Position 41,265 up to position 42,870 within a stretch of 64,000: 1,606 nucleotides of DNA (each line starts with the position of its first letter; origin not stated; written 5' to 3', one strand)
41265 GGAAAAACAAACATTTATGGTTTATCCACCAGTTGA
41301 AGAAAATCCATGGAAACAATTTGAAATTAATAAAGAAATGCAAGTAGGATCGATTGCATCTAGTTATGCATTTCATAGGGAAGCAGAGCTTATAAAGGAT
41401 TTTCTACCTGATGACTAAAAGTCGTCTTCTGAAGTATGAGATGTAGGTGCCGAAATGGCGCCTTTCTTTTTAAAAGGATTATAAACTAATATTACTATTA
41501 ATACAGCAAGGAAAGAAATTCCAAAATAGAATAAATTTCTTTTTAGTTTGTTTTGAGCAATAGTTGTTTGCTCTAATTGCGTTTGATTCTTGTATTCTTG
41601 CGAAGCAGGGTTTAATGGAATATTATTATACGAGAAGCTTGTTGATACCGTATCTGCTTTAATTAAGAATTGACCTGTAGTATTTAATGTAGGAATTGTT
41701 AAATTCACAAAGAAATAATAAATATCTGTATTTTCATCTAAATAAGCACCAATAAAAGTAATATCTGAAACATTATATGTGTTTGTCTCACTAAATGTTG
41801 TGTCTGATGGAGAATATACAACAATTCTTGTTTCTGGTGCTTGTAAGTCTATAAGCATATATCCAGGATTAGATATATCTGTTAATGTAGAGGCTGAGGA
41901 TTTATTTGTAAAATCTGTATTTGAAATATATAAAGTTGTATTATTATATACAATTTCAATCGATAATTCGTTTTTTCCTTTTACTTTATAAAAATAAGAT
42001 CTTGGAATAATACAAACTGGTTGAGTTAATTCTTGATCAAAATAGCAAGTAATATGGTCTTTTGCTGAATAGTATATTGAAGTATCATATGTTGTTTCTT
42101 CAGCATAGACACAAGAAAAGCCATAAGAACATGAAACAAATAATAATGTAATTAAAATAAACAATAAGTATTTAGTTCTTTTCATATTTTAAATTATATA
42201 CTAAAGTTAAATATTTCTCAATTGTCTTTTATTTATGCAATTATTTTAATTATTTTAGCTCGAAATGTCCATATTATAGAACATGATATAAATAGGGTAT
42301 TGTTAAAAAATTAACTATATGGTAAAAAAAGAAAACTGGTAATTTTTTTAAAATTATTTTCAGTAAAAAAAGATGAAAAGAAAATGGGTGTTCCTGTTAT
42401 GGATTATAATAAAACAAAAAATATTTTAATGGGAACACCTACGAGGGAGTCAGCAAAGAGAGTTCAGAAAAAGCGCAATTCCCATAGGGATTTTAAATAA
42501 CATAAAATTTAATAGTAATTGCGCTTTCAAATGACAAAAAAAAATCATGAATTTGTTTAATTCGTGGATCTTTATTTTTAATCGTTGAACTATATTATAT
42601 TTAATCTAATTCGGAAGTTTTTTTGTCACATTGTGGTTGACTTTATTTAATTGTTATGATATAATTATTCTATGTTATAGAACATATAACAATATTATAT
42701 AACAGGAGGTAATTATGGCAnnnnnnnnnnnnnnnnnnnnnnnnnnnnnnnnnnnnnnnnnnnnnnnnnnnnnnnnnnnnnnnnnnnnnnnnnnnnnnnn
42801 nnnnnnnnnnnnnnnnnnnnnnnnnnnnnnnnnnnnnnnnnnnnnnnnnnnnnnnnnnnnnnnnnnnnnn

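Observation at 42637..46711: Tightly coupled XRE / ASCH-PIN-GNAT-PUA / ASCH / HNH / hsdM-stub operon: candidate undescribed defence or toxin-antitoxin system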

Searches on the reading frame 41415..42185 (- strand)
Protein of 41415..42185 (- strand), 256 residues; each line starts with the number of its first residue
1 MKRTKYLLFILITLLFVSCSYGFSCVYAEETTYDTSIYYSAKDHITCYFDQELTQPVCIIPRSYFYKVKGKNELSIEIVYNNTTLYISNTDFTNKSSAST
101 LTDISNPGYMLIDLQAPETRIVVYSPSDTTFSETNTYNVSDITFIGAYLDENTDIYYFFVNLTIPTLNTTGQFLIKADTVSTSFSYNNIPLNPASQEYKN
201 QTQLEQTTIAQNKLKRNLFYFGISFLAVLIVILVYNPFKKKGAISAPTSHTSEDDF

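Call 3: search_protein_families(library=pfam, proteins=[window:41415-42185:-], max_evalue=0.1)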
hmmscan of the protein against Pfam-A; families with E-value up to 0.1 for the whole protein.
window:41415-42185:- (256 aa): 2 families
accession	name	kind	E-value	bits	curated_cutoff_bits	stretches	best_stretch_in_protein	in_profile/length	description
PF07895.16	DUF1673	-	0.0092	16.4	30.4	0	193-241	101-148/204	Protein of unknown function (DUF1673)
PF16871.11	DUF5077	-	0.066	13.8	24.6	0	41-117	30-102/122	Domain of unknown function (DUF5077)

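Call 73: find_encoding_contigs(protein=window:41415-42185:-, flank=10000, max_places=8)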
Protein window:41415-42185:- (256 aa): 15 contigs read that carry it; 8 places shown.
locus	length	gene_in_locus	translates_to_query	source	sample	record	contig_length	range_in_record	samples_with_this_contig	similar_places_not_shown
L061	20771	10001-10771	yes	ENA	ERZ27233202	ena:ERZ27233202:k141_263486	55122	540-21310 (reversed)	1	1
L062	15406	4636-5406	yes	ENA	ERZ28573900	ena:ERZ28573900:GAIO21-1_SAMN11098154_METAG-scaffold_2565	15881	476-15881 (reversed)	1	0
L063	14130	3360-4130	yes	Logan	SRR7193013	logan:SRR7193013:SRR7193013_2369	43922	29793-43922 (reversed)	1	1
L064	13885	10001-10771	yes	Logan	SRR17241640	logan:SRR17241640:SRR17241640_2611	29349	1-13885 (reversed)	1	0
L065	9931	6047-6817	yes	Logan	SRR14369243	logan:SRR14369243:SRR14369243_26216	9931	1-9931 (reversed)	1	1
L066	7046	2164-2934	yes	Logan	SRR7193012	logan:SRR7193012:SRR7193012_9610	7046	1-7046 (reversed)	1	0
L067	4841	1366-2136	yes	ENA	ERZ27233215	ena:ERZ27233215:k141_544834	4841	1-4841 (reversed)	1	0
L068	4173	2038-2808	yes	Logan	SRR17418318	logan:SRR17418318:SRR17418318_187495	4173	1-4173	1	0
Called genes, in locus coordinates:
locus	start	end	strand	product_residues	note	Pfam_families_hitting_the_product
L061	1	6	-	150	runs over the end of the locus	-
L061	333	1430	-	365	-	PF11185:DUF2971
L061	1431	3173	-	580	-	-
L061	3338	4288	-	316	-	PF00145:DNA_methylase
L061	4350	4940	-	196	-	PF09504:RE_Bsp6I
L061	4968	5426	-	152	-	PF01381:HTH_3, PF12844:HTH_19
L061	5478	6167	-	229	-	-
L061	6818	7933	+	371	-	PF03033:Glyco_transf_28, PF04101:Glyco_tran_28_C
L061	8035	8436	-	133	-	PF14018:DUF4234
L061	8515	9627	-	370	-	PF12323:HTH_OrfB_IS605, PF01385:OrfB_IS605, PF07282:Cas12f1-like_TNB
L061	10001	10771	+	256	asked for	-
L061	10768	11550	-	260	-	PF00849:PseudoU_synth_2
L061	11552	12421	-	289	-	PF10672:Methyltrans_SAM, PF03602:Cons_hypoth95 (weak), PF09445:Methyltransf_15 (faint)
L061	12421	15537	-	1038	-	PF00133:tRNA-synt_1, PF09334:tRNA-synt_1g, PF08264:Anticodon_1, PF19302:DUF5915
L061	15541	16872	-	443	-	PF01595:CNNM, PF00571:CBS, PF03471:CorC_HlyC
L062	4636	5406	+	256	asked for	-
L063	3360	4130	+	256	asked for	-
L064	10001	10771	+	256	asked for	-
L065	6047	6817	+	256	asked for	-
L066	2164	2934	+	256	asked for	-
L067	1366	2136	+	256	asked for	-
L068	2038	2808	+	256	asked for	-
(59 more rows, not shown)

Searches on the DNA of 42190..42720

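Call 110: search_rna_families(source=window, start=42190, end=42720, threshold=evalue, max_evalue=1)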
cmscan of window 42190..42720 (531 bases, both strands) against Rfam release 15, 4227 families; matches with E-value up to 1: 0.
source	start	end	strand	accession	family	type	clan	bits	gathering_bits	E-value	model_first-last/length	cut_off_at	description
